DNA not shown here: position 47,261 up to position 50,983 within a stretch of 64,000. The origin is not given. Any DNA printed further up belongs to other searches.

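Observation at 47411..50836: Autotransporter whose passenger is a class-C beta-lactamase / S12 D-peptidase fold, encoded inside the NRPS operon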

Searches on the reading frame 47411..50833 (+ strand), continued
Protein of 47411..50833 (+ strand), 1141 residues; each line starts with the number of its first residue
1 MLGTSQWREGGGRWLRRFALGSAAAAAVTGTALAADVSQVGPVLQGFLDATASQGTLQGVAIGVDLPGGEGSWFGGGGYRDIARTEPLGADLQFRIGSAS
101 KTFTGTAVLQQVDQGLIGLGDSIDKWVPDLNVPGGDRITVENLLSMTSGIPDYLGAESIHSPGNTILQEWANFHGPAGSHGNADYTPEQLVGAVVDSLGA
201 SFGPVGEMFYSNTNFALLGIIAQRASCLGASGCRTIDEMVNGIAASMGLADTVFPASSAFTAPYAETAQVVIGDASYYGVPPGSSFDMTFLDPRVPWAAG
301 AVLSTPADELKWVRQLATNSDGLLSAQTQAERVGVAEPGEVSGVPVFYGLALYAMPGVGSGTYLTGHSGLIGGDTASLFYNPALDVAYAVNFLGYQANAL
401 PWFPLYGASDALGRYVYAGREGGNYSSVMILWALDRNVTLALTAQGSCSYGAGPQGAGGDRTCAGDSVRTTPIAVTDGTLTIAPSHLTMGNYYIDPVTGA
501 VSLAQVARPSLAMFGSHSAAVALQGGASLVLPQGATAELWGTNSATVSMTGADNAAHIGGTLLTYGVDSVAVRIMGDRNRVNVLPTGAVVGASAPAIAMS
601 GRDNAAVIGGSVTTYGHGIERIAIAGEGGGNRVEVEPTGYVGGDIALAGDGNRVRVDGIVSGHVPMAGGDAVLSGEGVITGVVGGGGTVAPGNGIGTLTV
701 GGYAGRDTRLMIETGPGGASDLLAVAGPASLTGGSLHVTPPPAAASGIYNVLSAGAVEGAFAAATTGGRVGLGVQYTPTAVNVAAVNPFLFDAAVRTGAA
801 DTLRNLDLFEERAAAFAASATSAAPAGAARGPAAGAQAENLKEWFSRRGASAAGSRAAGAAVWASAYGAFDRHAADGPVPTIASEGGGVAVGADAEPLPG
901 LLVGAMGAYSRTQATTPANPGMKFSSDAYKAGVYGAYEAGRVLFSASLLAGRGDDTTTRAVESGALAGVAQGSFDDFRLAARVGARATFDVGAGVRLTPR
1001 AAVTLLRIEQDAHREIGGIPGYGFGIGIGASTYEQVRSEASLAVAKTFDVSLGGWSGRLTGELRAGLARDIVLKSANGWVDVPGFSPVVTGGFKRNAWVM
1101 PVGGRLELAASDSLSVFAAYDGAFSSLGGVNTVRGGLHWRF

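Call 19: find_encoding_contigs(protein=P0003, flank=10000, max_places=2)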
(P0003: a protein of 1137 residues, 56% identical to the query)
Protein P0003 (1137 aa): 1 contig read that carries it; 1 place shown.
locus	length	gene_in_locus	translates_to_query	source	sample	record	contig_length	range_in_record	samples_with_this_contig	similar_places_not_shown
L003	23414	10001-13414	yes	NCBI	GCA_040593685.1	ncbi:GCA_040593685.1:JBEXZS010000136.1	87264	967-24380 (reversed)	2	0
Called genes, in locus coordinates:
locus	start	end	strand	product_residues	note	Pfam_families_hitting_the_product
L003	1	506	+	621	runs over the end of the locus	PF13522:GATase_6, PF13537:GATase_7, PF00733:Asn_synthase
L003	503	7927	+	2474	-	PF00501:AMP-binding, PF00550:PP-binding, PF00668:Condensation, PF00501:AMP-binding, PF12847:Methyltransf_18 (weak), PF13649:Methyltransf_25 (weak), PF00550:PP-binding, PF00668:Condensation, +2 more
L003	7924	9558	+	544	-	PF00664:ABC_membrane (weak), PF02463:SMC_N (faint), PF00005:ABC_tran, PF13304:AAA_21 (faint)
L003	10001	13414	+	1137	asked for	PF00144:Beta-lactamase, PF03797:Autotransporter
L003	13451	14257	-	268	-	PF00975:Thioesterase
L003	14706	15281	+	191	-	PF05128:DUF697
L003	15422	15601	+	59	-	-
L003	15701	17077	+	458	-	PF01145:Band_7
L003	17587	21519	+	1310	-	-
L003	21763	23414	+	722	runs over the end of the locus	PF08448:PAS_4 (weak), PF00989:PAS, PF08448:PAS_4, PF08447:PAS_3, PF08448:PAS_4 (weak), PF08447:PAS_3, PF07536:HWE_HK, PF00072:Response_reg (weak), +1 more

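Call 20: find_encoding_contigs(protein=P0010, flank=10000, max_places=2)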
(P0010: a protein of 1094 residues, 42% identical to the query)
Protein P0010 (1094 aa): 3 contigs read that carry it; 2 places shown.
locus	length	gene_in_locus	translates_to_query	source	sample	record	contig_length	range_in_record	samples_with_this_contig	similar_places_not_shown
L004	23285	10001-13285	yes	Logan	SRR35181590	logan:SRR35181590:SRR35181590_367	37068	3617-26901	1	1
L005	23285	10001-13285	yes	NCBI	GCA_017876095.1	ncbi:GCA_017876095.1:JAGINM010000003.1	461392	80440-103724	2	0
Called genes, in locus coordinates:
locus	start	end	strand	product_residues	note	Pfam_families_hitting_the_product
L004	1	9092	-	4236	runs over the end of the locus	?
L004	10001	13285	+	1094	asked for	PF00144:Beta-lactamase, PF03797:Autotransporter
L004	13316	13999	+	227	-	PF05128:DUF697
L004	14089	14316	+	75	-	-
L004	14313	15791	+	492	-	PF01145:Band_7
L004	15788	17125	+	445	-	PF10082:BBP2_2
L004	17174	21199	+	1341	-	PF00668:Condensation, PF00501:AMP-binding, PF13193:AMP-binding_C, PF00550:PP-binding, PF00975:Thioesterase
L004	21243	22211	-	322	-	PF02668:TauD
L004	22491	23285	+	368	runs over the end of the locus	-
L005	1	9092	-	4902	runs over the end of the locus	PF00501:AMP-binding, PF00550:PP-binding, PF00109:ketoacyl-synt, PF02801:Ketoacyl-synt_C, PF00698:Acyl_transf_1, PF16197:KAsynt_C_assoc, PF22336:RhiE-like_linker, PF22621:CurL-like_PKS_C, +9 more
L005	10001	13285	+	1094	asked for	PF00144:Beta-lactamase, PF03797:Autotransporter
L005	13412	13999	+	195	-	PF05128:DUF697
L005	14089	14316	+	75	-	-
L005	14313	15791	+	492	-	PF01145:Band_7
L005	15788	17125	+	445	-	PF10082:BBP2_2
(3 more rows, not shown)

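Call 21: find_encoding_contigs(protein=P0015, flank=10000, max_places=2)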
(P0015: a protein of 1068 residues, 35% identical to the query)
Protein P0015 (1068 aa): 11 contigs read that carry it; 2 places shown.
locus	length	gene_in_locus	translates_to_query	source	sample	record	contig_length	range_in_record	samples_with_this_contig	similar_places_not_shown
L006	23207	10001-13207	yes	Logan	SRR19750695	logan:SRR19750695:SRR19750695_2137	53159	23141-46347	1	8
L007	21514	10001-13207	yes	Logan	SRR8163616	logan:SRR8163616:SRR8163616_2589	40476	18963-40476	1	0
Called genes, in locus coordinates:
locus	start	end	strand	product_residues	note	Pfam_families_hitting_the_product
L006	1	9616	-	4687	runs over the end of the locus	-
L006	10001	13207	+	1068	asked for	PF00144:Beta-lactamase, PF03797:Autotransporter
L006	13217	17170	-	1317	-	PF00668:Condensation, PF00501:AMP-binding, PF13193:AMP-binding_C, PF00550:PP-binding, PF00975:Thioesterase, PF12697:Abhydrolase_6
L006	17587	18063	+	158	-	PF05128:DUF697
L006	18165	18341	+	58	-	-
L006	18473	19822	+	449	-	PF01145:Band_7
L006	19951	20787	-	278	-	PF00528:BPD_transp_1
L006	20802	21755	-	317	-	PF00528:BPD_transp_1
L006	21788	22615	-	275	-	PF05721:PhyH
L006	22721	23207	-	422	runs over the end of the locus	PF01547:SBP_bac_1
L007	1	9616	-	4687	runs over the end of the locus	-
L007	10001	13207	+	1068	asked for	PF00144:Beta-lactamase, PF03797:Autotransporter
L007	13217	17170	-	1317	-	PF00668:Condensation, PF00501:AMP-binding, PF13193:AMP-binding_C, PF00550:PP-binding, PF00975:Thioesterase, PF12697:Abhydrolase_6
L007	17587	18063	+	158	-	PF05128:DUF697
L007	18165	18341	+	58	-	-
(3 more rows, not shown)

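Call 22: find_encoding_contigs(protein=P0024, flank=10000, max_places=2)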
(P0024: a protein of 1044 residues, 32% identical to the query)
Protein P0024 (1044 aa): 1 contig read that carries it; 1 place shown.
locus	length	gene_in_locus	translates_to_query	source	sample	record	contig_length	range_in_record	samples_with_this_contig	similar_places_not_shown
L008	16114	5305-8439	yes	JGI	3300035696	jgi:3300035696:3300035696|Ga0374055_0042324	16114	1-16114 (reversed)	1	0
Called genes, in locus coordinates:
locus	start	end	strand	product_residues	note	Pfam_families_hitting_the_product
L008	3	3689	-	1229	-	?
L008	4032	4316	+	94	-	-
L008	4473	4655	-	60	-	-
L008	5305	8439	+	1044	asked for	PF00144:Beta-lactamase, PF03797:Autotransporter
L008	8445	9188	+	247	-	PF00975:Thioesterase, PF12697:Abhydrolase_6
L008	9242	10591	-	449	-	PF01145:Band_7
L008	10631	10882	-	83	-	-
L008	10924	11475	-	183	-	PF05128:DUF697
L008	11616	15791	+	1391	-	PF00668:Condensation, PF00501:AMP-binding, PF13193:AMP-binding_C, PF00550:PP-binding, PF00975:Thioesterase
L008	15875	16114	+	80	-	?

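Call 24: find_encoding_contigs(protein=P0013, flank=10000, max_places=1)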
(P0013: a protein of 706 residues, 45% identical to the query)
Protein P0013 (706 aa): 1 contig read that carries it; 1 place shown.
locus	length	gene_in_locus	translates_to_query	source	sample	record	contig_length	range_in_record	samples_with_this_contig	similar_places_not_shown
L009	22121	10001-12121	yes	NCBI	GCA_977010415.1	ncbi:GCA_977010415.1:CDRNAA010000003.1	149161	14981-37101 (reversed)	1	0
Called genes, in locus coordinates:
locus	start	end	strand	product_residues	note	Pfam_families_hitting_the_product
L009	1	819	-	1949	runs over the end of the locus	-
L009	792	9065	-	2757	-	PF00501:AMP-binding, PF00550:PP-binding, PF00109:ketoacyl-synt, PF02801:Ketoacyl-synt_C, PF16197:KAsynt_C_assoc, PF22621:CurL-like_PKS_C, PF00698:Acyl_transf_1, PF00550:PP-binding, +6 more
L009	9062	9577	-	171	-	PF00501:AMP-binding (weak)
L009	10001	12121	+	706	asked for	PF00144:Beta-lactamase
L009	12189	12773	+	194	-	PF05128:DUF697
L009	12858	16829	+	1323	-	PF00668:Condensation, PF00501:AMP-binding, PF13193:AMP-binding_C (weak), PF00550:PP-binding, PF00975:Thioesterase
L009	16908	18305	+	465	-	PF04715:, PF00425:Chorismate_bind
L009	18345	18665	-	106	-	PF00593:TonB_dep_Rec_b-barrel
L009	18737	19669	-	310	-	PF00593:TonB_dep_Rec_b-barrel, PF14905:OMP_b-brl_3 (faint)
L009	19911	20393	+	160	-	-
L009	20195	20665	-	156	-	PF13551:HTH_29 (weak)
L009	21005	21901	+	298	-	PF03050:DDE_Tnp_IS66, PF13817:DDE_Tnp_IS66_C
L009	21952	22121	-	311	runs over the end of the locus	PF00126:HTH_1, PF03466:LysR_substrate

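Call 25: find_encoding_contigs(protein=P0022, flank=10000, max_places=1)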
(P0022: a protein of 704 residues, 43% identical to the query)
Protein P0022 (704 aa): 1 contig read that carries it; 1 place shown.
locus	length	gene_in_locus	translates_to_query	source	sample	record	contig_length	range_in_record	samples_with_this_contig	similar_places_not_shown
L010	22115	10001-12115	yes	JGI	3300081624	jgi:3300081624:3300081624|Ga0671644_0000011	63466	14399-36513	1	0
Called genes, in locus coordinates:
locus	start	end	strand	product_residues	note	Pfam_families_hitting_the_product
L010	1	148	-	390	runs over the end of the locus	PF02653:BPD_transp_2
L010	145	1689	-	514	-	PF00005:ABC_tran, PF09818:ABC_ATPase (faint), PF13304:AAA_21 (faint), PF00005:ABC_tran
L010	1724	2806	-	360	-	PF13407:Peripla_BP_4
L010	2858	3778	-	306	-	PF00701:DHDPS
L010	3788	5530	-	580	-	PF00920:ILVD_EDD_N, PF24877:ILV_EDD_C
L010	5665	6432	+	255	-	PF00106:adh_short, PF08659:KR, PF13561:adh_short_C2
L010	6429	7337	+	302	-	PF08450:SGL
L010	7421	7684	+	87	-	-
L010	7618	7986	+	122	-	PF13610:DDE_Tnp_IS240 (weak)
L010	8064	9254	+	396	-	PF13191:AAA_16, PF13401:AAA_22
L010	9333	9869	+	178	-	PF09820:AAA-ATPase_like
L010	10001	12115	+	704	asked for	PF00144:Beta-lactamase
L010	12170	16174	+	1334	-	PF00668:Condensation, PF00501:AMP-binding, PF00550:PP-binding, PF00975:Thioesterase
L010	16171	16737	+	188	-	PF05128:DUF697 (faint)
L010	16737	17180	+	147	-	-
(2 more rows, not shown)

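Call 26: find_encoding_contigs(protein=P0025, flank=10000, max_places=1)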
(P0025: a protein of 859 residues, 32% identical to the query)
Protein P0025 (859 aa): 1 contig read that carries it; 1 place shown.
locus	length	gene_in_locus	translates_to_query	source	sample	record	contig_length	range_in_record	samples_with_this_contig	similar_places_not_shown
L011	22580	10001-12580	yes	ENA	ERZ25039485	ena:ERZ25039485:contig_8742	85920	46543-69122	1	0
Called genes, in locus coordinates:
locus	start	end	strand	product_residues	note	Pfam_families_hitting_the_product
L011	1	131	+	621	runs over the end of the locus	PF13522:GATase_6, PF13537:GATase_7, PF00733:Asn_synthase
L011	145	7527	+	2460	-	PF00501:AMP-binding, PF00550:PP-binding, PF00668:Condensation, PF00501:AMP-binding, PF12847:Methyltransf_18 (weak), PF13649:Methyltransf_25 (weak), PF00550:PP-binding, PF00668:Condensation, +1 more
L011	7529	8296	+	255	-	PF22624:AASDHPPT_N, PF01648:ACPS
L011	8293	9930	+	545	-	PF00005:ABC_tran, PF02463:SMC_N (faint), PF13304:AAA_21 (faint)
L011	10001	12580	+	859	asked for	PF00144:Beta-lactamase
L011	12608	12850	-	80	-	PF06906:DUF1272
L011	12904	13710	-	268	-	PF00378:ECH_1, PF16113:ECH_2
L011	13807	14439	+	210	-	PF02979:NHase_alpha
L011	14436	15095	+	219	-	PF21006:NHase_beta_N, PF02211:NHase_beta_C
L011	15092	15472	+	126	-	PF21006:NHase_beta_N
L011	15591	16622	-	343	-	-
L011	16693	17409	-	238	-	PF06508:QueC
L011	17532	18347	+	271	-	PF03819:MazG, PF01503:PRA-PH (weak), PF03819:MazG (weak)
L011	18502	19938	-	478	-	PF00171:Aldedh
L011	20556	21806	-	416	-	PF13167:GTP-bdg_N, PF16360:GTP-bdg_M, PF03193:RsgA_GTPase (faint), PF01926:MMR_HSR1, PF19275:HflX_C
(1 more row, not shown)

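Call 35: find_related_loci(query=A2, collection=genome_contigs, flank=10000)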
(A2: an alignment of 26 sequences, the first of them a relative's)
Query A2 (1141 aa) in genome_contigs; peptide patterns used: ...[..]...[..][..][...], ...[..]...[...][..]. (x = any residue, [..] = any of these).
116 stretches matched a pattern; 109 encode a relative of the query (tblastn E <= 1e-3); the best 80 are kept; 79 distinct loci.
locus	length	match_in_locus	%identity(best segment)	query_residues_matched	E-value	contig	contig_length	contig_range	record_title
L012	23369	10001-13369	56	30-1141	0e+0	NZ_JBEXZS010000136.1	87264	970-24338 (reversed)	Methylobacterium sp. EM32 NODE_292_length_87264_cov_48.68, whole genome shotgun sequence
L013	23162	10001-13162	42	34-1141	0e+0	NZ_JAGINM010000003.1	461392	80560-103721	Azospirillum agricola strain CC-HIH038 Ga0451084_03, whole genome shotgun sequence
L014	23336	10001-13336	57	32-1141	0e+0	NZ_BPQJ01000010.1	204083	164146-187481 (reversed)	Methylobacterium frigidaeris strain JCM 32048 entry10, whole genome shotgun sequence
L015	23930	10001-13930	48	13-1141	0e+0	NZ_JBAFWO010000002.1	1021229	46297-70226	Xanthobacter sp. VTT E-85241 strain VTT-E-85241 Contig002, whole genome shotgun sequence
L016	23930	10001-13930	48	13-1141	0e+0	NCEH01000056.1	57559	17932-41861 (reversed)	MAG: Rhizobiales bacterium 32-66-11 04302015_32_scaffold_599, whole genome shotgun sequence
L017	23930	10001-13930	47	13-1141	0e+0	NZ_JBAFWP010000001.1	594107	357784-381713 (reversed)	Xanthobacter sp. VTT E-85238 strain VTT-E-85238 Contig001, whole genome shotgun sequence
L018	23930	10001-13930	47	13-1141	0e+0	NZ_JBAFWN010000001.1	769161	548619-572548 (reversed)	Xanthobacter sp. VTT E-85242 strain VTT-E-85242 Contig001, whole genome shotgun sequence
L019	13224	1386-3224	39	38-698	5e-131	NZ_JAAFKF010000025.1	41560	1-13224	MAG: Sphaerotilus sp. isolate bin69.metabat.ball.156 WN_Sphaerotilus_2_scaffold_25, whole genome shotgun sequence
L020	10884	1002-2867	40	30-698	6e-124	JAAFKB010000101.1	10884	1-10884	MAG: Sphaerotilus sp. isolate bin1.concoct.b11b12b14.030 WN_Sphaerotilus_1_scaffold_101, whole genome shotgun sequence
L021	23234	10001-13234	35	38-1141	7e-138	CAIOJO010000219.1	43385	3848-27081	MAG: uncultured Telmatospirillum sp. isolate AlinenLipids_bin-4733 genome assembly, contig: bin-4733:219/568, whole geno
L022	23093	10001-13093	35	36-1141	1e-137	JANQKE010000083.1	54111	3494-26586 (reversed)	MAG: Alphaproteobacteria bacterium isolate PL25a_bin.146 k99_4693236, whole genome shotgun sequence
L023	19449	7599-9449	39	38-699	1e-122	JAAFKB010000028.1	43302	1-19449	MAG: Sphaerotilus sp. isolate bin1.concoct.b11b12b14.030 WN_Sphaerotilus_1_scaffold_28, whole genome shotgun sequence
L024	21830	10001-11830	33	40-700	7e-88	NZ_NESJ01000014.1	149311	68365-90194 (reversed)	Limnohabitans sp. 2KL-51 LimC-2KL-51-C14, whole genome shotgun sequence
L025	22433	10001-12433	32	40-694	2e-75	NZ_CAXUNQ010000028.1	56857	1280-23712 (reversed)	MAG: uncultured Bradyrhizobium sp. isolate public_SRR14722133_metawrap_bin.1 public_SRR14722133_metawrap_bin.1_28, whole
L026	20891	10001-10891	32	70-401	2e-32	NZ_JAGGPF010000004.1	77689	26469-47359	Agromyces sp. ISL-38 ISL38_5, whole genome shotgun sequence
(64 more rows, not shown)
